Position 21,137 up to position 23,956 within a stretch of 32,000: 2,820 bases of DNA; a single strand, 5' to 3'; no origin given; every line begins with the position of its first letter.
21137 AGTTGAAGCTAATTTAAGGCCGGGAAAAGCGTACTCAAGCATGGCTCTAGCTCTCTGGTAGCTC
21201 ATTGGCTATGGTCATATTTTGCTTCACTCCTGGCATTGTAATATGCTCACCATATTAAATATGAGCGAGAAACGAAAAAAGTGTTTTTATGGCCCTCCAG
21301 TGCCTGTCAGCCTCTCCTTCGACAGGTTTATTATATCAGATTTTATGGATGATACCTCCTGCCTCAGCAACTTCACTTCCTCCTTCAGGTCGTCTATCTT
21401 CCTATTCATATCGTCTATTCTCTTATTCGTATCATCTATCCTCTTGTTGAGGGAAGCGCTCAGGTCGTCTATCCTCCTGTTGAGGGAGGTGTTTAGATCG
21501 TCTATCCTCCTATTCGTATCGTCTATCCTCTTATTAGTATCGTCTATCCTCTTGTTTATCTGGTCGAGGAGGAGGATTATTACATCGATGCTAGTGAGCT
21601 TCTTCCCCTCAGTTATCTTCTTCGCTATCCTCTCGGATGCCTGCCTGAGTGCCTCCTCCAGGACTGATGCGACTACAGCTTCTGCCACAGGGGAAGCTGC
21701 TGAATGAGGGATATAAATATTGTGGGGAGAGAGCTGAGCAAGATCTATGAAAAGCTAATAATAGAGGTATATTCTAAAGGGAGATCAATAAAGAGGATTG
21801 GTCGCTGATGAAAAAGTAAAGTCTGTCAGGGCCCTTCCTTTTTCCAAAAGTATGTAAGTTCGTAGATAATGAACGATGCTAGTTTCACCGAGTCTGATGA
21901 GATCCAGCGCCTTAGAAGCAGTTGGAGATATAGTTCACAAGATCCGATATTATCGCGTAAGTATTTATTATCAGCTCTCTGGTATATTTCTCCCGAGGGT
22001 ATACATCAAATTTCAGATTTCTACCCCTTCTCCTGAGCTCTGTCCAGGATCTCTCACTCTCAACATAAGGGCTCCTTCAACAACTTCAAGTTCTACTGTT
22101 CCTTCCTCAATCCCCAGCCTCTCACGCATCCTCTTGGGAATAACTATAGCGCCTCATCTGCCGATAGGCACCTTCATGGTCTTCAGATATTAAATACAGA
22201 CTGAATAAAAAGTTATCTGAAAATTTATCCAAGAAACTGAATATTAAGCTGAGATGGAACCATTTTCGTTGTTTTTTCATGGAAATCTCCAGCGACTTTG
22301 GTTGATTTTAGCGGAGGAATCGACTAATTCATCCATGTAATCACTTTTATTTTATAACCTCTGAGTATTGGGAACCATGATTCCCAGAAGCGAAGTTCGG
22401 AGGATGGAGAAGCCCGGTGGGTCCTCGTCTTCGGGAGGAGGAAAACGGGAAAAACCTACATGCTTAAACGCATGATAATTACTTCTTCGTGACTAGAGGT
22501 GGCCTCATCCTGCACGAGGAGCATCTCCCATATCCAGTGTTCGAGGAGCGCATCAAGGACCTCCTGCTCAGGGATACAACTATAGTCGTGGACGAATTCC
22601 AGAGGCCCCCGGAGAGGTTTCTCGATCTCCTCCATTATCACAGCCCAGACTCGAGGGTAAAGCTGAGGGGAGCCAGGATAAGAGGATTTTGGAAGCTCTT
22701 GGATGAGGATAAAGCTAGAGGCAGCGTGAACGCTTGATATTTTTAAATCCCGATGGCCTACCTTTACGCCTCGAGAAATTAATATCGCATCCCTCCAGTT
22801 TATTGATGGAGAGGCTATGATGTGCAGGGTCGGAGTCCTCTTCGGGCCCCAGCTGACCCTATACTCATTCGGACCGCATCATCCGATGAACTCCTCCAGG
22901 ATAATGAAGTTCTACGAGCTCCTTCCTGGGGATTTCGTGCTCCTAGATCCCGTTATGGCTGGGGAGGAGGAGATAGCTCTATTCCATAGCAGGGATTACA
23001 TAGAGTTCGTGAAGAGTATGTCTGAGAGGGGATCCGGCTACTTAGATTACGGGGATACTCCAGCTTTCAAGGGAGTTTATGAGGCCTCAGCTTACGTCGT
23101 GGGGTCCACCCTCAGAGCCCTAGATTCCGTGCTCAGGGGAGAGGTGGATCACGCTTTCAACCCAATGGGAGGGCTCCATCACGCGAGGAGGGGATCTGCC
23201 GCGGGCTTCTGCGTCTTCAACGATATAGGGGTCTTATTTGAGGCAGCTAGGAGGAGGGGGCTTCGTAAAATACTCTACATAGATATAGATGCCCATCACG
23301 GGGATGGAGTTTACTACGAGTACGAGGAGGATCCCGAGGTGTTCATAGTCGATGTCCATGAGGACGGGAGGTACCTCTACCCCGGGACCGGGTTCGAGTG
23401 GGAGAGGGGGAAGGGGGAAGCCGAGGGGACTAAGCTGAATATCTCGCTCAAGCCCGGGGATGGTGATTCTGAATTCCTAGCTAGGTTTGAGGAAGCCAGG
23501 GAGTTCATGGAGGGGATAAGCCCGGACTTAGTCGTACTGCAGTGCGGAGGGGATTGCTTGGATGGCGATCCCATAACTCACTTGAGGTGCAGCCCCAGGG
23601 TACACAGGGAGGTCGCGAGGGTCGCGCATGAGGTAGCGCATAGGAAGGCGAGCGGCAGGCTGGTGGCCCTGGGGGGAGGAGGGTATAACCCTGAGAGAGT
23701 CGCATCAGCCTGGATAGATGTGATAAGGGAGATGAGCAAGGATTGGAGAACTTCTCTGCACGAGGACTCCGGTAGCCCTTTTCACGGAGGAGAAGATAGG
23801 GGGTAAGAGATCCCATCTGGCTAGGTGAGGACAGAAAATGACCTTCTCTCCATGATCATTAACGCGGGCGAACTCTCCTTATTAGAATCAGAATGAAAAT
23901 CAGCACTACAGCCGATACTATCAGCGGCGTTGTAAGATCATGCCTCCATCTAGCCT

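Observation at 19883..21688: Two paralogous RIDD-repeat coiled-coil genes with identical promoter geometry bracket a MNT-like/HEPN pair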

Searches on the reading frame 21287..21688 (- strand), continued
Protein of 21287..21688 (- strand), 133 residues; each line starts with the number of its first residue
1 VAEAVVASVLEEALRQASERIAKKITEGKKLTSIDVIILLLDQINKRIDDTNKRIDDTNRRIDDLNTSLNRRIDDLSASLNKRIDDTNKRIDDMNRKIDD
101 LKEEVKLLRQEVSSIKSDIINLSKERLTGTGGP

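Call 93: search_protein_families(library=pfam, proteins=[P0101, P0078, P0112], max_evalue=0.01)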
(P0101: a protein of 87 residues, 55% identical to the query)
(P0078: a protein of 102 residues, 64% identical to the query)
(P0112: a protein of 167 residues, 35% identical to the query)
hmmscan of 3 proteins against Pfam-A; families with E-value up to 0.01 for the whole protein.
P0101 (87 aa): 1 family
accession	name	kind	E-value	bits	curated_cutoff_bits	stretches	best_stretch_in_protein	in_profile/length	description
PF07246.16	Phlebovirus_NSM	-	0.0054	16.6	27.2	1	42-84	198-239/264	Phlebovirus nonstructural protein NS-M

P0078 (102 aa): 4 families
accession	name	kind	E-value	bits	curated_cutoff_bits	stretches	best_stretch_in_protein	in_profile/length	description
PF06825.17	HSBP1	-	3.7e-05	23.9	28.6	1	37-80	7-46/51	Heat shock factor binding protein 1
PF13852.11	DUF4197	-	0.0014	18.7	24.9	1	2-87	3-91/199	Protein of unknown function (DUF4197)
PF01544.23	CorA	-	0.0018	18.1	27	1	16-88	89-164/292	CorA-like Mg2+ transporter protein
PF04513.17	Baculo_PEP_C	-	0.0094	16.5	38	0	30-96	46-113/140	Baculovirus polyhedron envelope protein, PEP, C terminus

P0112 (167 aa): 28 families (the best 25 are shown)
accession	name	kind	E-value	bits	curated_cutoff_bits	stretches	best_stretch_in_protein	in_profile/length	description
PF06825.17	HSBP1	-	4.6e-08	33.2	28.6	1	113-144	12-43/51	Heat shock factor binding protein 1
PF10241.14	KxDL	-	1.4e-06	29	27.2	0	85-132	23-73/86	Uncharacterized conserved protein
PF07889.17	DUF1664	-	2e-06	28.3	34.6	1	104-161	42-99/124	Protein of unknown function (DUF1664)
PF23991.1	DUF7310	-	5.1e-06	27.3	40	0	42-97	26-77/83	Coiled-coil region of unknown function (DUF7310)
PF06419.17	COG6_N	-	2.3e-05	25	27.4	0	60-116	22-78/114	Conserved oligomeric complex COG6, N-terminal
PF01601.21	CoV_S2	-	5e-05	22.6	40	1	41-164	201-315/521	Coronavirus spike glycoprotein S2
PF08702.15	Fib_alpha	-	8.7e-05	23.2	29.9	1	58-162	22-129/143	Fibrinogen alpha/beta chain family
PF24319.2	DUF7491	-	0.0002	21.9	30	0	60-99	45-84/90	Coiled-coil region of unknown function (DUF7491)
PF06160.17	EzrA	-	0.00021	20.2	39.6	1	44-152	66-178/557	Septation ring formation regulator, EzrA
PF10046.14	BLOC1_2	-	0.00024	21.8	33.4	1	62-148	4-85/96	Biogenesis of lysosome-related organelles complex-1 subunit 2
PF04513.17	Baculo_PEP_C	-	0.00032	21.2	38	0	93-162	28-98/140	Baculovirus polyhedron envelope protein, PEP, C terminus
PF01920.25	Prefoldin_2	-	0.00034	21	27.6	0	88-130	61-103/106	Prefoldin subunit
PF05010.19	TACC_C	-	0.00042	20.6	29.9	1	35-120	69-159/201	Transforming acidic coiled-coil-containing protein (TACC), C-terminal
PF06103.16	DUF948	-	0.00047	20.7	37.2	0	74-141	22-88/89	Bacterial protein of unknown function (DUF948)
PF00435.27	Spectrin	-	0.00055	20.8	29.9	0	58-133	29-103/105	Spectrin repeat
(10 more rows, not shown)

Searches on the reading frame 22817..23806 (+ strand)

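Call 87: search_protein_families(library=pfam, proteins=[window:22817-23806:+], max_evalue=0.001)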
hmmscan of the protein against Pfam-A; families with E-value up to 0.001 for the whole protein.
window:22817-23806:+ (329 aa): 1 family
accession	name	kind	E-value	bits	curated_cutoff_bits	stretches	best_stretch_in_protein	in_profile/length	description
PF00850.24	Hist_deacetyl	-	9.2e-74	248.9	27.9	1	22-305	1-297/298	Histone deacetylase domain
